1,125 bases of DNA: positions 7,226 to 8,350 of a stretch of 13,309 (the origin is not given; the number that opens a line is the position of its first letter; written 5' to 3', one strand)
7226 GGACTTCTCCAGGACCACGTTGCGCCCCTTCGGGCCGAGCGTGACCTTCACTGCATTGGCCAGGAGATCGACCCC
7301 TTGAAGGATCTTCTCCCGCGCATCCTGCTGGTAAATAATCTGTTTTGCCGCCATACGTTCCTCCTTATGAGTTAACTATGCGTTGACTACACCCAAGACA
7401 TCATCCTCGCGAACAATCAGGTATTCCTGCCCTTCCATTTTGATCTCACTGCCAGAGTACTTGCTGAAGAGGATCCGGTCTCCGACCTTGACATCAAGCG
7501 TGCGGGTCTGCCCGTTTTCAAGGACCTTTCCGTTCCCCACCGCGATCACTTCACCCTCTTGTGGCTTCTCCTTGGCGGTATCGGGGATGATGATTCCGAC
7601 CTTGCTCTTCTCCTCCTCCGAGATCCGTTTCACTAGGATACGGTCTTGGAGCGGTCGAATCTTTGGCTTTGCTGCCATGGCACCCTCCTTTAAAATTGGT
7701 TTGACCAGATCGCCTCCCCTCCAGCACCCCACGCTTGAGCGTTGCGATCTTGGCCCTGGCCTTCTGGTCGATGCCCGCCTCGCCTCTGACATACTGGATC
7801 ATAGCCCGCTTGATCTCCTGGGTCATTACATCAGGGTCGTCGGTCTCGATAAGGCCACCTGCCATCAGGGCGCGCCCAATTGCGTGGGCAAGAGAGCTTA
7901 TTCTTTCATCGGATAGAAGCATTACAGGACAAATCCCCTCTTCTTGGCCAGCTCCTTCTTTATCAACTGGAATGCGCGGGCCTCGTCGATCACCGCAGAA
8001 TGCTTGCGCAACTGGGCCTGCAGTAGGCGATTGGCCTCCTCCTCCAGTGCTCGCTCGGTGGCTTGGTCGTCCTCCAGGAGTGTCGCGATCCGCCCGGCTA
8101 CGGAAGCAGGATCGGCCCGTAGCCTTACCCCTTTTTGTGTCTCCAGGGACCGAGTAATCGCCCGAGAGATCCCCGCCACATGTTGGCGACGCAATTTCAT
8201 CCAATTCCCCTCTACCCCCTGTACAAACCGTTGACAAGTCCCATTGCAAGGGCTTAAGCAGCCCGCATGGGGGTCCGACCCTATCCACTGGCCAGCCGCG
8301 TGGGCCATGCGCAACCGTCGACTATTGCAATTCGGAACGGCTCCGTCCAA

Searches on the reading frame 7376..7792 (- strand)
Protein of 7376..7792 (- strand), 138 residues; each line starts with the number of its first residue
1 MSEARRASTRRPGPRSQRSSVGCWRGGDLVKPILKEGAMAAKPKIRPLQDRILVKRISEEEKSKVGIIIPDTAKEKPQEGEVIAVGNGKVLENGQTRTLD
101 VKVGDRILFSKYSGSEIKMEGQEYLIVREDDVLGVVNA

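Call 10: search_protein_families(library=pfam, proteins=[window:7376-7792:-], max_evalue=0.01)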
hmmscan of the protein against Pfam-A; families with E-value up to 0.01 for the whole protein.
window:7376-7792:- (138 aa): 1 family
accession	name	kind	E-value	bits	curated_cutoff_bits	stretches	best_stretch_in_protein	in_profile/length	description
PF00166.26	Cpn10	-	3.1e-36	123.7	21.1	1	44-136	1-93/93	Chaperonin 10 Kd subunit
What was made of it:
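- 7376..7678 (-): groES, 100 aa, intact (MBI2346377.1). Pfam Cpn10 covers profile positions 1-93 of 93 (call 10).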

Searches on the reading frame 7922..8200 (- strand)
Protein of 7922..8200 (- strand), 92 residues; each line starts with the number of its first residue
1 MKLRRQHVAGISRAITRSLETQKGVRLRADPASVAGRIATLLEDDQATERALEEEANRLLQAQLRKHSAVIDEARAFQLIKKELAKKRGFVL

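Call 26: search_protein_families(library=pfam, proteins=[window:7925-8200:-], max_evalue=0.01)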
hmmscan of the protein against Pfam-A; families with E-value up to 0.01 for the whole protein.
seq(92 aa): 1 family
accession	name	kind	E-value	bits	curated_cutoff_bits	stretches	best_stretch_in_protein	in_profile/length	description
PF04368.18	DUF507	-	2.9e-15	57.1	24.7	1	1-92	1-93/182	Protein of unknown function (DUF507)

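Call 68: find_encoding_contigs(protein=window:7922-8200:-, flank=10000, max_places=10)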
Protein window:7922-8200:- (92 aa): no gene with exactly this product is on record in the collection.
